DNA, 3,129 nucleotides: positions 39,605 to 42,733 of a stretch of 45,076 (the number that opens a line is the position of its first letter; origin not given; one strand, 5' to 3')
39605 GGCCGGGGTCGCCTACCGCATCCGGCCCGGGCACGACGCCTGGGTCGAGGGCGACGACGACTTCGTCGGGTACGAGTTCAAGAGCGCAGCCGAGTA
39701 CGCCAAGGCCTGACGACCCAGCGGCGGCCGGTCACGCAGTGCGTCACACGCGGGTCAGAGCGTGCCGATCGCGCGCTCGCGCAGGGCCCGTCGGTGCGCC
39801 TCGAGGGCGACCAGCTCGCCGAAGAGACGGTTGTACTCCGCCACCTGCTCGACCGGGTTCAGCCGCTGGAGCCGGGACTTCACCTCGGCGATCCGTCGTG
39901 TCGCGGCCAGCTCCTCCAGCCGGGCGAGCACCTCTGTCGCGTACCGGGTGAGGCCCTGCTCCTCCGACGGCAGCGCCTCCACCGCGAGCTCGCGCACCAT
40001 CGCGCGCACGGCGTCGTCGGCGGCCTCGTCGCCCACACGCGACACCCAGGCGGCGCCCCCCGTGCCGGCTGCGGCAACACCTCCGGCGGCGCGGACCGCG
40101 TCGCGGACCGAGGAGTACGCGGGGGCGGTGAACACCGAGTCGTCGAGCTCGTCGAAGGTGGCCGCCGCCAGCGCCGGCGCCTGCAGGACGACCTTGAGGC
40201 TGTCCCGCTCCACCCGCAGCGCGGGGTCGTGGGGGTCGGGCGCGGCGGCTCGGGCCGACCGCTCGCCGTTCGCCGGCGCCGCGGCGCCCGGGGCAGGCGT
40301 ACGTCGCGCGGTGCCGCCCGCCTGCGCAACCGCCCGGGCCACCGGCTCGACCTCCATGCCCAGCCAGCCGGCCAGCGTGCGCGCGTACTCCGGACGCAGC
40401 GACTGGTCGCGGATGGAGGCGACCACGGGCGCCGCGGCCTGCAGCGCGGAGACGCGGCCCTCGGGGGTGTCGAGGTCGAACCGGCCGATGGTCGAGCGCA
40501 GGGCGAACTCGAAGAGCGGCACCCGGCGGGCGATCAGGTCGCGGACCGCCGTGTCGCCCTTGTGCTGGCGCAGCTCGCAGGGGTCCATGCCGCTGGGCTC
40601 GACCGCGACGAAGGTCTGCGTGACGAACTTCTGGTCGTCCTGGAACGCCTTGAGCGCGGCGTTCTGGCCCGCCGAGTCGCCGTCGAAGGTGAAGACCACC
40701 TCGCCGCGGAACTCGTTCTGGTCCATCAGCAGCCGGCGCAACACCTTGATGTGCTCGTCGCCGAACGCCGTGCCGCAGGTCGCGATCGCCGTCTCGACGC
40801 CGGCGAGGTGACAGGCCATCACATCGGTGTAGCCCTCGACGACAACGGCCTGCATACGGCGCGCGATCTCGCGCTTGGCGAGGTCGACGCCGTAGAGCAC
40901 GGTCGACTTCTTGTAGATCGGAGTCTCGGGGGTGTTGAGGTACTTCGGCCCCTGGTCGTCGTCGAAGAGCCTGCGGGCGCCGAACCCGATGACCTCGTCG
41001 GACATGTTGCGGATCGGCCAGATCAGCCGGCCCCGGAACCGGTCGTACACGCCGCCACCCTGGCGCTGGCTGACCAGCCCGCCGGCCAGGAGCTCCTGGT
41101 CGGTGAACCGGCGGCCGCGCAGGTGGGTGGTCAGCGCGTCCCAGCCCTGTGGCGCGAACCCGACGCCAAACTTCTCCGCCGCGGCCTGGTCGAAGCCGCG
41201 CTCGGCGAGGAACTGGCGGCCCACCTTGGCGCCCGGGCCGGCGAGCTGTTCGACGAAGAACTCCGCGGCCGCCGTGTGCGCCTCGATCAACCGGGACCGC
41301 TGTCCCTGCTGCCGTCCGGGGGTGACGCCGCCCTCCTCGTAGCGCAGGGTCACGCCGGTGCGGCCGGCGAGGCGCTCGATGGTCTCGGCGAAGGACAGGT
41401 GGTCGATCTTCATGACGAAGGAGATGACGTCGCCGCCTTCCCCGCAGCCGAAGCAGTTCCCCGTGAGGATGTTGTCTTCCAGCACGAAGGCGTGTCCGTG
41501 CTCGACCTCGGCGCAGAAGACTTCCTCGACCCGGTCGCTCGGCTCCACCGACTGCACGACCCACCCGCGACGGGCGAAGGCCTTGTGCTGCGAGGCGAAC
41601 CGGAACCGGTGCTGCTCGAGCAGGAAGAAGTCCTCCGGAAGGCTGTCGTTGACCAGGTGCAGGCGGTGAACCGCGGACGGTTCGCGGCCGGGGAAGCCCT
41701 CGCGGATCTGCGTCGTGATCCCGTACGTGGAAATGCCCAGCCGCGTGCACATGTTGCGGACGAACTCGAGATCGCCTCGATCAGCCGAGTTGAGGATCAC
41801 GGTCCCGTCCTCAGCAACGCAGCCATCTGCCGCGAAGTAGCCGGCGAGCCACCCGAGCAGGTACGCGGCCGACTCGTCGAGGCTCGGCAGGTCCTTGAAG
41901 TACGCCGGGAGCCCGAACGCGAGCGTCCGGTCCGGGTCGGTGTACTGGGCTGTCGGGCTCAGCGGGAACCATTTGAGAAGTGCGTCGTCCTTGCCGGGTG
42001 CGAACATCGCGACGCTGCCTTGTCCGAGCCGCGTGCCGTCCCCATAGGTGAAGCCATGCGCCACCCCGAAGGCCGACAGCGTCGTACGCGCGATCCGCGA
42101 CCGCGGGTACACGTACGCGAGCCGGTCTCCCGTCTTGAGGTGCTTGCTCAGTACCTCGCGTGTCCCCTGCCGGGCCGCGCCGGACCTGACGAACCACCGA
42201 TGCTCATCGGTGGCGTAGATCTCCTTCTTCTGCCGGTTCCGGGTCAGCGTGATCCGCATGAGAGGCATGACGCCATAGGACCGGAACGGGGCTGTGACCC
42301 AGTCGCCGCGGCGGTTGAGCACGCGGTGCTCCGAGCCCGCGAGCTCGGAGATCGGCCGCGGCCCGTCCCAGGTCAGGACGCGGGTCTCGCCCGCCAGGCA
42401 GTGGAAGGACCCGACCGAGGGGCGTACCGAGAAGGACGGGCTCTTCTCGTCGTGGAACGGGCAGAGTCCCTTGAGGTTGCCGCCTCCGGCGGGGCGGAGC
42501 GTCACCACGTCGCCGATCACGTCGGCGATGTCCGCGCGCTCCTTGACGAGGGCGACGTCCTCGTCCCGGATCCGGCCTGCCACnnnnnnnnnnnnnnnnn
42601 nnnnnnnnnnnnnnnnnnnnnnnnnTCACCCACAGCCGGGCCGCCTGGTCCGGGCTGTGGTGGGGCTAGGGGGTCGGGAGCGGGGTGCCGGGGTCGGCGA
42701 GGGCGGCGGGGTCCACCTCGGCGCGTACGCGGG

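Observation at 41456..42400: Full-size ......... intein in DnaG, inserted at a zinc-ligand cysteine and lacking the penultimate His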

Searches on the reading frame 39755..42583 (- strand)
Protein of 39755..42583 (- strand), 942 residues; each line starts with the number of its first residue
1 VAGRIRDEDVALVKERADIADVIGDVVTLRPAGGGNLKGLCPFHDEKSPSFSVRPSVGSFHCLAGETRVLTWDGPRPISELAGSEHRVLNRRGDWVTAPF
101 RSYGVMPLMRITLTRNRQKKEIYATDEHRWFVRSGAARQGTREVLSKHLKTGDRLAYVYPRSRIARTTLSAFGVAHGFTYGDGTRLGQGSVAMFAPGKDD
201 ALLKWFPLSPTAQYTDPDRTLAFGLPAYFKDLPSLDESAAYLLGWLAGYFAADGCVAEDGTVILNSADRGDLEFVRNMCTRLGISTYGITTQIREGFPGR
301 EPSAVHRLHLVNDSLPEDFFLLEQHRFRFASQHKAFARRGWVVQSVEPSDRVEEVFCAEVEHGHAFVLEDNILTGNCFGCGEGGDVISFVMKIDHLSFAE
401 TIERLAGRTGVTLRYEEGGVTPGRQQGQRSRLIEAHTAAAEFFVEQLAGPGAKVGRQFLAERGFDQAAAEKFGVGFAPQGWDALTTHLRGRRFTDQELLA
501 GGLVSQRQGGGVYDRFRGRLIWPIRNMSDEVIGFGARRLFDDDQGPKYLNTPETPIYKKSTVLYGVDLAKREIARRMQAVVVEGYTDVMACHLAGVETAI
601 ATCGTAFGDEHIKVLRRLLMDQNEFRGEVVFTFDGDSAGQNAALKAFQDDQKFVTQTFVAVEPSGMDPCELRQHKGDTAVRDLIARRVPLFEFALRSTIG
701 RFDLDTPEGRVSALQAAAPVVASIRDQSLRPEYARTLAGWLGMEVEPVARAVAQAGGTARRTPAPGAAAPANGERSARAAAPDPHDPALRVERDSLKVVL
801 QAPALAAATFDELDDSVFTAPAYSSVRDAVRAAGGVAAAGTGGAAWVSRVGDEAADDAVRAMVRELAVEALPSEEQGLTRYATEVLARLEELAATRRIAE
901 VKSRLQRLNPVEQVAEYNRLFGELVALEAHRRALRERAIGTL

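Call 4: search_protein_families(library=pfam, proteins=[window:39758-42583:-], max_evalue=1)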
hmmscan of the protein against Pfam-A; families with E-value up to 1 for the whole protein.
window:39758-42583:- (942 aa): 10 families
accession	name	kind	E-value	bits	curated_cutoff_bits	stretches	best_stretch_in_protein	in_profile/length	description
PF08275.17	DNAG_N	-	1.4e-38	132.3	26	1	442-570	1-128/128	DNA primase catalytic core, N-terminal domain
PF01807.25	Zn_ribbon_DnaG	-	3.5e-27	94.5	24.9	2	7-64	3-59/98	CHC2 zinc finger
PF08278.16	DnaG_DnaB_bind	-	1.6e-23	83.8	29.1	1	792-920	1-124/124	DNA primase DnaG DnaB-binding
PF10410.14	DnaB_bind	-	8.3e-18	64.8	20.6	1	691-746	1-56/56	DnaB-helicase binding domain of primase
PF13662.12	Toprim_4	-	1.5e-14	54.4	25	1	578-648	2-72/85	Toprim domain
PF13155.12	Toprim_2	-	3.2e-13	50.3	22.1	1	580-670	1-86/88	Toprim-like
PF01751.28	Toprim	-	7.7e-09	36.1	23.1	1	579-648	2-78/96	Toprim domain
PF14528.11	LAGLIDADG_3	-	1.3e-07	32.2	22.5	1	241-291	2-55/82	LAGLIDADG-like domain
PF14890.11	Intein_splicing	-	0.00045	20.5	35.8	1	106-373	48-152/155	Intein splicing domain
PF10531.15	SLBB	-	0.037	14.3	27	1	817-851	13-48/55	SLBB domain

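Call 5: search_protein_families(library=ncbifam, proteins=[window:39758-42583:-], max_evalue=1)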
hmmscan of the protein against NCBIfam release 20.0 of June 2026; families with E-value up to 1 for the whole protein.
window:39758-42583:- (942 aa): 6 families
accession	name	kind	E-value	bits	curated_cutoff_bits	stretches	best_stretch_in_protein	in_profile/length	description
TIGR01391.1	dnaG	equivalog_domain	6.4e-111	371.1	283.6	2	376-738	57-411/414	DNA primase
NF006382.0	PRK08624.1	equivalog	1e-06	27.9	440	1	515-618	179-288/373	hypothetical protein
TIGR00646.1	MG010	hypoth_equivalog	2.1e-05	24.2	260.65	1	490-656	36-186/218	DNA primase-like protein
TIGR01443.1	intein_Cterm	domain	0.027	14.7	15.6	1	354-377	1-24/24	intein C-terminal splicing region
TIGR01445.1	intein_Nterm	domain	0.034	15.1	24.5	1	62-131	1-82/83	intein N-terminal splicing region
NF003108.1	PRK04031.1-1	equivalog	0.075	12.2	300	1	575-683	162-257/419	DNA primase DnaG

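Call 53: find_encoding_contigs(protein=window:39755-42583:-, flank=3000, max_places=4)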
Protein window:39755-42583:- (942 aa): no gene with exactly this product is on record in the collection.
